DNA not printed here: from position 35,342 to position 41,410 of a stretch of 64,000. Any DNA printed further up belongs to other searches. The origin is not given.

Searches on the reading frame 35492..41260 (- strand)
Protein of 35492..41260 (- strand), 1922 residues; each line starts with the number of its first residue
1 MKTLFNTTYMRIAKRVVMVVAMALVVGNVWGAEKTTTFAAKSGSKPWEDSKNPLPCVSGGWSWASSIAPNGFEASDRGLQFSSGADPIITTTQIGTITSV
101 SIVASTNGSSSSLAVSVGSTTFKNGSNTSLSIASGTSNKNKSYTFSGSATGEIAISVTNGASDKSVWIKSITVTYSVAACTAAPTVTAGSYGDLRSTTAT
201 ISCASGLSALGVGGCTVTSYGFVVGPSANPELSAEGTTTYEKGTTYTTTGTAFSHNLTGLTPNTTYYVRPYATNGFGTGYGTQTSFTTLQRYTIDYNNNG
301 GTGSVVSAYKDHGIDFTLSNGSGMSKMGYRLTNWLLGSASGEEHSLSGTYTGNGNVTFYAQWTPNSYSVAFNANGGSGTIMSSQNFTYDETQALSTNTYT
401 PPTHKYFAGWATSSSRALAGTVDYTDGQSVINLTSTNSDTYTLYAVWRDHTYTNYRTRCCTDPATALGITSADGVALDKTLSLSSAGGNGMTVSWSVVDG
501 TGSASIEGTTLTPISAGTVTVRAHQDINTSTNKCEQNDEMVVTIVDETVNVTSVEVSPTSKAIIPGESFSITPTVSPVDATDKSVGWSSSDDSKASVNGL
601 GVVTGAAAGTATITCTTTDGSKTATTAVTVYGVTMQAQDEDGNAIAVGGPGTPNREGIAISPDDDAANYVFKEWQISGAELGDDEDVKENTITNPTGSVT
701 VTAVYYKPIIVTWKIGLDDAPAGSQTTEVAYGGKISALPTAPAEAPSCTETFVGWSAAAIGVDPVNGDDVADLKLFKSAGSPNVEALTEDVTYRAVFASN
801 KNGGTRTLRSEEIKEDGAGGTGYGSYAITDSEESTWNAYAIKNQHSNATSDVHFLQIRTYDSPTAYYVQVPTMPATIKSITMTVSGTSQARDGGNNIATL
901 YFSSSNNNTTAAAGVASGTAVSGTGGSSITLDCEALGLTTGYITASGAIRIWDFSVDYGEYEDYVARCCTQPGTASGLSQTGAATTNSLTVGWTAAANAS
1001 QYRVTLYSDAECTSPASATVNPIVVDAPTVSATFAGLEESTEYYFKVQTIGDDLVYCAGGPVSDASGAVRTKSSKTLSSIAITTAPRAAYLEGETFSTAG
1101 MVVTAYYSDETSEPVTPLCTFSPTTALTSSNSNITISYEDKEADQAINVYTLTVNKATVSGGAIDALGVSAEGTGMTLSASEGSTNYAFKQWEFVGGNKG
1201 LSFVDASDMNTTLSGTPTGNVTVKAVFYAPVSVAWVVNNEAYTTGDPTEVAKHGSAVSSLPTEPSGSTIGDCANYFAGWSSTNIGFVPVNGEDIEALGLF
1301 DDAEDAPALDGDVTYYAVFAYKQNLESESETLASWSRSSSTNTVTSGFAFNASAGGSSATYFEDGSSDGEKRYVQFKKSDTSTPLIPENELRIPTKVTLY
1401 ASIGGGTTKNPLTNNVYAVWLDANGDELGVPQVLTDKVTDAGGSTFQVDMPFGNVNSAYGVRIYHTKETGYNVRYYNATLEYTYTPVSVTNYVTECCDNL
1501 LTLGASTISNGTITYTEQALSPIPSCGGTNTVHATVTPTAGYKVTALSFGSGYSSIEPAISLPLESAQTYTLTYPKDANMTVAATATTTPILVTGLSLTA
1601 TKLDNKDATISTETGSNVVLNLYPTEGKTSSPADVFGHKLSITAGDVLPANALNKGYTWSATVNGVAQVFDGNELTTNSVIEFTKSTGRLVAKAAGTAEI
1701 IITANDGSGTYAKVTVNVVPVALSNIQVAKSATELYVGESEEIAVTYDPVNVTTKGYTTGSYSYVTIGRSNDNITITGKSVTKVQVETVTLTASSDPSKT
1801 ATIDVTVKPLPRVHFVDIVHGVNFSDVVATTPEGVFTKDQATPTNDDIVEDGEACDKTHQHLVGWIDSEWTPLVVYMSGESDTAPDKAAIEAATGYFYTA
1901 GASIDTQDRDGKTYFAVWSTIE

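Call 6: search_protein_families(library=pfam, proteins=[window:35492-41260:-], max_evalue=0.01)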
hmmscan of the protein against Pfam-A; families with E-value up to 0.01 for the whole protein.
window:35492-41260:- (1922 aa): 5 families
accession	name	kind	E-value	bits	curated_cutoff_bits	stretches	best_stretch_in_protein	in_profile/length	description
PF02368.24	Big_2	-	8e-15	55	22.8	1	551-627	2-78/79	Bacterial Ig-like domain (group 2)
PF09479.16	Flg_new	-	2.2e-09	37.8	27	2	292-361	1-65/65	Listeria-Bacteroides repeat domain (List_Bact_rpt)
PF00041.27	fn3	-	1.1e-06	29.1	25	1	977-1050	5-69/84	Fibronectin type III domain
PF16383.10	DUF4992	-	0.00029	21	29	0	973-1053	50-127/183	Domain of unknown function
PF16656.11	Pur_ac_phosph_N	-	0.0018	19.2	30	1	983-1050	10-81/93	Purple acid Phosphatase, N-terminal domain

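Call 7: search_protein_families(library=ncbifam, proteins=[window:35492-41260:-], max_evalue=0.01)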
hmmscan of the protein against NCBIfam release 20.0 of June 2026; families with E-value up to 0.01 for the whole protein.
window:35492-41260:- (1922 aa): 0 families

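Call 73: find_encoding_contigs(protein=window:35492-41260:-, flank=4500, max_places=10)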
Protein window:35492-41260:- (1922 aa): 3 contigs read that carry it; 1 place shown.
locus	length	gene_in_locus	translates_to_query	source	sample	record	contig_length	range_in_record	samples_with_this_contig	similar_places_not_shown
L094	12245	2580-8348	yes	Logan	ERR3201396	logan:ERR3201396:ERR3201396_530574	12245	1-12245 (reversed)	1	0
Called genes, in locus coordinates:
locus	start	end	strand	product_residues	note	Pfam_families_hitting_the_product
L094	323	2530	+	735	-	PF13290:CHB_HEX_C_1, PF03174:CHB_HEX_C (faint), PF13287:Fn3_assoc, PF13290:CHB_HEX_C_1, PF13287:Fn3_assoc, PF13290:CHB_HEX_C_1, PF13287:Fn3_assoc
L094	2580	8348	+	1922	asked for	PF09479:Flg_new (weak), PF02368:Big_2, PF00041:fn3 (weak)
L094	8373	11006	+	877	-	-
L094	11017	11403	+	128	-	-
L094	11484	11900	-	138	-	PF13470:PIN_3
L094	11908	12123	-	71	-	-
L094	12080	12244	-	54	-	?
